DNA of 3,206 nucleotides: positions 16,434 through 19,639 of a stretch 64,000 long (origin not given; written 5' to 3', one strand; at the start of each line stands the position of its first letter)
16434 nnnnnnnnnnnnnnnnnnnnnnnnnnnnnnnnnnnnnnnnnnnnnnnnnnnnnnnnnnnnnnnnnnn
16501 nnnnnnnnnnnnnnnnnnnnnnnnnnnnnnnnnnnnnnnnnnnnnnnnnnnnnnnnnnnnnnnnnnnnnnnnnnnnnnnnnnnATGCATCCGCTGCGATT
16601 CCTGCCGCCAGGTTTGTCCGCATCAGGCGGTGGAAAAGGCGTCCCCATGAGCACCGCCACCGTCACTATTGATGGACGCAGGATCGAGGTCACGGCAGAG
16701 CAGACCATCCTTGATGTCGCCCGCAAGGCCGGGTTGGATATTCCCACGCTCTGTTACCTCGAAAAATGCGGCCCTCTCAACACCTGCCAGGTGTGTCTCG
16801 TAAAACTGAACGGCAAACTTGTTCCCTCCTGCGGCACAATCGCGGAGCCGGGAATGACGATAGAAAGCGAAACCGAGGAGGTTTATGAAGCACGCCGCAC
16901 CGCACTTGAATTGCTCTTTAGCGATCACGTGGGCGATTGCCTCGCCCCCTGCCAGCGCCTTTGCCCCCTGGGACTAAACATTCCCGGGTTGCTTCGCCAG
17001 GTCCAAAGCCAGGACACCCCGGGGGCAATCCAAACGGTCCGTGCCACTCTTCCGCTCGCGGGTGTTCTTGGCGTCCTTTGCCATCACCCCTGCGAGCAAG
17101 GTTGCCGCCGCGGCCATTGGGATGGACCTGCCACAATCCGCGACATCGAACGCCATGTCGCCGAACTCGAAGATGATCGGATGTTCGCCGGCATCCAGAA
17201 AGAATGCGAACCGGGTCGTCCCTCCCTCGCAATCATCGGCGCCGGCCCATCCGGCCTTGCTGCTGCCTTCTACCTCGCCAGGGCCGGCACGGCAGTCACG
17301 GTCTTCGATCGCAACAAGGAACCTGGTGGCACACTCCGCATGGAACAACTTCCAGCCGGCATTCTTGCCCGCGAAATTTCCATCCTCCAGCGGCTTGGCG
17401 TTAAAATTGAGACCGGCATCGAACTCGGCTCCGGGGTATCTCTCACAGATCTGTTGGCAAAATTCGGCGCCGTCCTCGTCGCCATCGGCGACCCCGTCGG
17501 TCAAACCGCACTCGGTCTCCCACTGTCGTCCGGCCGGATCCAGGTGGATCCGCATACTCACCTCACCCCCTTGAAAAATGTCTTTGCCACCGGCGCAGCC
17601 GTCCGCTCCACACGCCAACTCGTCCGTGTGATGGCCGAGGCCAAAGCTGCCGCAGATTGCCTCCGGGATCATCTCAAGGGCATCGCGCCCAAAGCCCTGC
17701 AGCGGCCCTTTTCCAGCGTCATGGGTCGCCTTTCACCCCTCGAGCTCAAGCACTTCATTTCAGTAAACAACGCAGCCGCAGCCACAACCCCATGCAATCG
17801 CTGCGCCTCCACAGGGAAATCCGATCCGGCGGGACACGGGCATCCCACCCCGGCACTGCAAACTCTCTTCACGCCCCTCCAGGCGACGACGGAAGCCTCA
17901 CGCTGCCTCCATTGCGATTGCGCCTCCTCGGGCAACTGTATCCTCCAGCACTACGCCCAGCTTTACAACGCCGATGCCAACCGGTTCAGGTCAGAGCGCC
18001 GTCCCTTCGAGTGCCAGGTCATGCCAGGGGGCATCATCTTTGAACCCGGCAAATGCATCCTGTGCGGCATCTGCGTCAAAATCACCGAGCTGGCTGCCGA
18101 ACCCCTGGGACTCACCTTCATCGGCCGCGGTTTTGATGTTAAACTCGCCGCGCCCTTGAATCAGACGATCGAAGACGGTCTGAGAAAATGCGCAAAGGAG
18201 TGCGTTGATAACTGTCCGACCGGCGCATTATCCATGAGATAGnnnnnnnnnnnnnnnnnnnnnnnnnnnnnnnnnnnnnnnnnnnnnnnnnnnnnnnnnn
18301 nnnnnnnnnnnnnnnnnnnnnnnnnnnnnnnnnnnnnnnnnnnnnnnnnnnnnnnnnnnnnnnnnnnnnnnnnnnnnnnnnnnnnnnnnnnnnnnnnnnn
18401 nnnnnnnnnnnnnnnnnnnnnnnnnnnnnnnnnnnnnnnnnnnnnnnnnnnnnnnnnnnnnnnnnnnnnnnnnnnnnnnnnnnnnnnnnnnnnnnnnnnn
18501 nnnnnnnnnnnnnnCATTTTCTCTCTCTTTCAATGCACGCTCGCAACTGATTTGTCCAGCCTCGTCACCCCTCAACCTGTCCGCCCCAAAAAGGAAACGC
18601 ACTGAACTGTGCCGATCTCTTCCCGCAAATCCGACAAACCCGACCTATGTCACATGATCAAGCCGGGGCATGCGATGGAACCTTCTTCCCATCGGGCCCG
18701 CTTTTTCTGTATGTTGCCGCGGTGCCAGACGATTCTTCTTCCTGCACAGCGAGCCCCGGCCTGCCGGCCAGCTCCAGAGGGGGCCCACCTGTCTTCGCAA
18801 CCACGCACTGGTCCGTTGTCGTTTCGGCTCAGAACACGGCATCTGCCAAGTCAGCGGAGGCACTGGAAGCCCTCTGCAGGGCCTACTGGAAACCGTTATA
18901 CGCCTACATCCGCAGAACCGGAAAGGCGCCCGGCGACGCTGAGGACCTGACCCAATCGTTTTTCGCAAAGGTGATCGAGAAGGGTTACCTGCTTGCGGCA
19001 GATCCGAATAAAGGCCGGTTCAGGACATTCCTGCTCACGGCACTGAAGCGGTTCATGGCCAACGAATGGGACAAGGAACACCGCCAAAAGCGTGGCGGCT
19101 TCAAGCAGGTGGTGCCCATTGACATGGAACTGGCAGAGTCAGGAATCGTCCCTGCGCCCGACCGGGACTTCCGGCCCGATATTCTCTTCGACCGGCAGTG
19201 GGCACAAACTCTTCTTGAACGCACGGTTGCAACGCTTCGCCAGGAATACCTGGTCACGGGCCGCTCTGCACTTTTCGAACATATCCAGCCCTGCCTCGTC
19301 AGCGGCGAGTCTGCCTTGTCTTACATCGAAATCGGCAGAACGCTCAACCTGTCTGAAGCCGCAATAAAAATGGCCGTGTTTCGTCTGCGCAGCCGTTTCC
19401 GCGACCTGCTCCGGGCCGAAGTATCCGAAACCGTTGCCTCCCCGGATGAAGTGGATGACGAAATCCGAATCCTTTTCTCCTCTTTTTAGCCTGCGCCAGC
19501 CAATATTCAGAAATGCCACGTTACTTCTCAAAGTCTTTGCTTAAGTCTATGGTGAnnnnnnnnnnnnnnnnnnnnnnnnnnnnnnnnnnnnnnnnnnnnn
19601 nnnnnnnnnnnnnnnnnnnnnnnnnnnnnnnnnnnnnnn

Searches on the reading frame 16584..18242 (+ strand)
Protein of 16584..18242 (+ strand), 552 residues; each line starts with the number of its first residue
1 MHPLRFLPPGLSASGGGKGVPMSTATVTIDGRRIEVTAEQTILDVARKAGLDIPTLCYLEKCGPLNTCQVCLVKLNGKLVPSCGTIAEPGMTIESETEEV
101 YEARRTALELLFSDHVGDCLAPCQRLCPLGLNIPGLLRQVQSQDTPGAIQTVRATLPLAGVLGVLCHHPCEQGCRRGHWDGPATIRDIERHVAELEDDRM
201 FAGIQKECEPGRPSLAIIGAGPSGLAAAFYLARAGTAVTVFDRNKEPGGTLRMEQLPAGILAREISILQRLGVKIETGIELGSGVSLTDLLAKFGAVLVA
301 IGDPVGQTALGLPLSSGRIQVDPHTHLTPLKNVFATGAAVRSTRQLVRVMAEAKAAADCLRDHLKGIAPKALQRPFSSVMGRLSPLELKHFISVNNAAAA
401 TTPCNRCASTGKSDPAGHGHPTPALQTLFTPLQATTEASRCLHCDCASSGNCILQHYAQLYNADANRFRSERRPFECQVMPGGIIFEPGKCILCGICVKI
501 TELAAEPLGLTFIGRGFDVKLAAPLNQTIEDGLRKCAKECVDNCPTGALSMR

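Call 7: search_protein_families(library=pfam, proteins=[window:16584-18242:+], max_evalue=0.01)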
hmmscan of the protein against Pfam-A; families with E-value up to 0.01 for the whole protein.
window:16584-18242:+ (552 aa): 20 families
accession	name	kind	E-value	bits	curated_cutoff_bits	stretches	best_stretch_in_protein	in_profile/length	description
PF14691.11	Fer4_20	-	1.4e-15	57.5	25.8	1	119-197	27-109/113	Dihydroprymidine dehydrogenase domain II, 4Fe-4S cluster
PF13510.11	Fer2_4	-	1.9e-14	53.9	22.8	1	26-97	5-81/82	2Fe-2S iron-sulfur cluster binding domain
PF07992.20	Pyr_redox_2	-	2.4e-10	40.8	26.1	1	210-348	142-285/291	Pyridine nucleotide-disulphide oxidoreductase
PF13450.12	NAD_binding_8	-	1.6e-09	38.3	21.9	1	217-257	1-41/68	NAD(P)-binding Rossmann-like domain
PF01266.30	DAO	-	1.6e-07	31.6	27.9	1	215-250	2-38/353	FAD dependent oxidoreductase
PF00111.32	Fer2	-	4e-07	30.3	21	1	27-87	1-59/77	2Fe-2S iron-sulfur cluster binding domain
PF03486.20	HI0933_like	-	1.4e-05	25.1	50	1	215-253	3-41/244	HI0933-like protein Rossmann domain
PF01946.23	Thi4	-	3.1e-05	23.8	26.2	1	215-251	20-57/235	Thi4 family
PF12831.13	FAD_oxidored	-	5.3e-05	23.1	27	1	216-251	3-38/416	FAD dependent oxidoreductase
PF01494.25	FAD_binding_3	-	5.4e-05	23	22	1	216-273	5-58/349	FAD binding domain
PF13459.11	Fer4_15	-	8.7e-05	23.6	22.4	1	486-550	3-65/66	4Fe-4S single cluster domain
PF22117.2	Fer4_Nqo3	-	0.00018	22.1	27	1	490-549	10-66/67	NADH-quinone oxidoreductase subunit 3, ferredoxin-like domain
PF10588.14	NADH-G_4Fe-4S_3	-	0.00024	21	27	0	104-120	1-17/40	NADH-ubiquinone oxidoreductase-G iron-sulfur binding region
PF00070.33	Pyr_redox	-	0.00037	21.4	22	1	215-248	2-35/82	Pyridine nucleotide-disulphide oxidoreductase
PF01593.30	Amino_oxidase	-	0.00043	20.1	19.8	1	223-259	2-37/443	Flavin containing amine oxidoreductase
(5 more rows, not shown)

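Call 8: search_protein_families(library=ncbifam, proteins=[window:16584-18242:+], max_evalue=0.01)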
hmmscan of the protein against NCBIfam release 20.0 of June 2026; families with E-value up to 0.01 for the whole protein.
window:16584-18242:+ (552 aa): 82 families (the best 25 are shown)
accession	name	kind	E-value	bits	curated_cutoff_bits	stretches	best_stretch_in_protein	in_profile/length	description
NF009454.0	PRK12814.1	equivalog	1.2e-91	308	916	2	22-303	1-288/657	putative NADPH-dependent glutamate synthase small subunit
NF009410.0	PRK12771.1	subfamily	1.3e-54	185.8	516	2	118-307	45-237/566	NAD(P)-binding protein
NF045663.1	diclust_near_Sec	equivalog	4.8e-44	150.6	530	1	120-497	17-361/759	pyridine nucleotide-disulfide oxidoreductase/dicluster-binding protein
NF040763.1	FeFe_hydrog_A6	exception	8.5e-38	130.1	765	2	26-125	2-102/571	NADH-dependent [FeFe] hydrogenase, group A6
NF010590.0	PRK13984.1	equivalog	5.1e-37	127.3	946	1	122-308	197-388/611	putative oxidoreductase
TIGR03315.1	Se_ygfK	equivalog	3e-34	117.7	835.3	2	116-303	439-631/1012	putative selenate reductase subunit YgfK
TIGR01316.1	gltA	equivalog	8e-32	110.6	471.75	1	119-306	34-231/449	NADPH-dependent glutamate synthase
NF009414.0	PRK12778.1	equivalog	5.1e-31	107.7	1103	1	117-303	332-527/752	bifunctional dihydroorotate dehydrogenase B NAD binding subunit/NADPH-dependent glutamate synthase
NF005745.0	PRK07569.1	equivalog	1.6e-30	106.2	333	2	22-119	1-100/238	bidirectional hydrogenase complex protein HoxU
TIGR01318.1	gltD_gamma_fam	subfamily_domain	3e-30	105.2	482.95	1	98-303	24-236/467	glutamate synthase, small subunit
NF009408.0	PRK12769.1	equivalog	1.1e-26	93.2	1003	1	122-302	235-421/659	formate-dependent uric acid utilization protein AegA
TIGR01973.1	NuoG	equivalog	3.5e-26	92.2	470.05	2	27-119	1-95/606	NADH-quinone oxidoreductase subunit NuoG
NF006305.0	PRK08493.1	equivalog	4.2e-26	91.3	591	1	26-115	3-92/819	NADH-quinone oxidoreductase subunit G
TIGR01317.1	GOGAT_sm_gam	subfamily_domain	2.1e-25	89.6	447.7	1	118-303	46-238/485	glutamate synthase small subunit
NF040762.1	Hydr_FeFe_Clost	exception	2.4e-25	89.2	900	2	26-125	2-102/572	ferredoxin hydrogenase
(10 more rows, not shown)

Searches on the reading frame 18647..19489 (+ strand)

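Call 7: search_protein_families(library=pfam, proteins=[window:18647-19489:+], max_evalue=0.01)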
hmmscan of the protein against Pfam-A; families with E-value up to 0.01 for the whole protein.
window:18647-19489:+ (280 aa): 1 family
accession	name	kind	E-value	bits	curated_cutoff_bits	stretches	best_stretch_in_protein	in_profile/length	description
PF04542.20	Sigma70_r2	-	6e-07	29.6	24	1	78-146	3-70/71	Sigma-70 region 2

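Call 8: search_protein_families(library=ncbifam, proteins=[window:18647-19489:+], max_evalue=0.01)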
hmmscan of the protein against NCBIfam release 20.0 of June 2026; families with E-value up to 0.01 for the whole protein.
window:18647-19489:+ (280 aa): 17 families
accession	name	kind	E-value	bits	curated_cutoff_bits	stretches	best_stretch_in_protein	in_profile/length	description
TIGR02937.1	sigma70-ECF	superfamily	1.5e-09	37.7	42.9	1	71-253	1-163/165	sigma-70 family RNA polymerase sigma factor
NF009166.1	PRK12513.1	equivalog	8.4e-09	35.4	206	1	70-200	21-142/193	RNA polymerase sigma factor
TIGR02950.1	SigM_subfam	subfamily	5e-08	32.9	147.95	1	73-255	2-158/159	RNA polymerase sigma factor, SigM family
NF008888.0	PRK11922.1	equivalog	2.2e-07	30.8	204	1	64-263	23-204/231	RNA polymerase sigma factor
TIGR02985.1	Sig70_bacteroi1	subfamily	5e-06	26.8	126.4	1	72-201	2-119/162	RNA polymerase sigma-70 factor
TIGR02952.1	Sig70_famx2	equivalog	7.9e-06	25.9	206.45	1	65-148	5-86/170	ECF subfamily RNA polymerase sigma factor, BldN family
NF010500.0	PRK13919.1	subfamily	3.3e-05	24.2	226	1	70-137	22-87/186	putative RNA polymerase sigma E protein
NF058625.1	sigma_PG0214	equivalog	4e-05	23.4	130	0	224-256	130-162/170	GFO_1088 family ECF-type sigma factor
NF009180.0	PRK12528.1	subfamily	0.00011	22.3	184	1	68-144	5-77/165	RNA polymerase sigma factor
NF009172.0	PRK12519.1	subfamily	0.00014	21.5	222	1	70-131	28-86/194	RNA polymerase sigma factor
NF009170.0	PRK12517.1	subfamily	0.00028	20.4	197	1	67-258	19-179/188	RNA polymerase sigma factor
NF007229.0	PRK09647.1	equivalog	0.00035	20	265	1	70-263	43-210/220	RNA polymerase sigma factor SigE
TIGR02989.1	Sig-70_gvs1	subfamily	0.001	19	124.55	1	72-153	2-79/158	RNA polymerase sigma-70 factor, Rhodopirellula/Verrucomicrobium family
NF041727.1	ECF_sigma_FecI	equivalog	0.0013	18.7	260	1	64-146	4-82/169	ferric citrate uptake sigma factor FecI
NF007226.0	PRK09644.1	equivalog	0.003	17.6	199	0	223-260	125-162/166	RNA polymerase sigma factor SigM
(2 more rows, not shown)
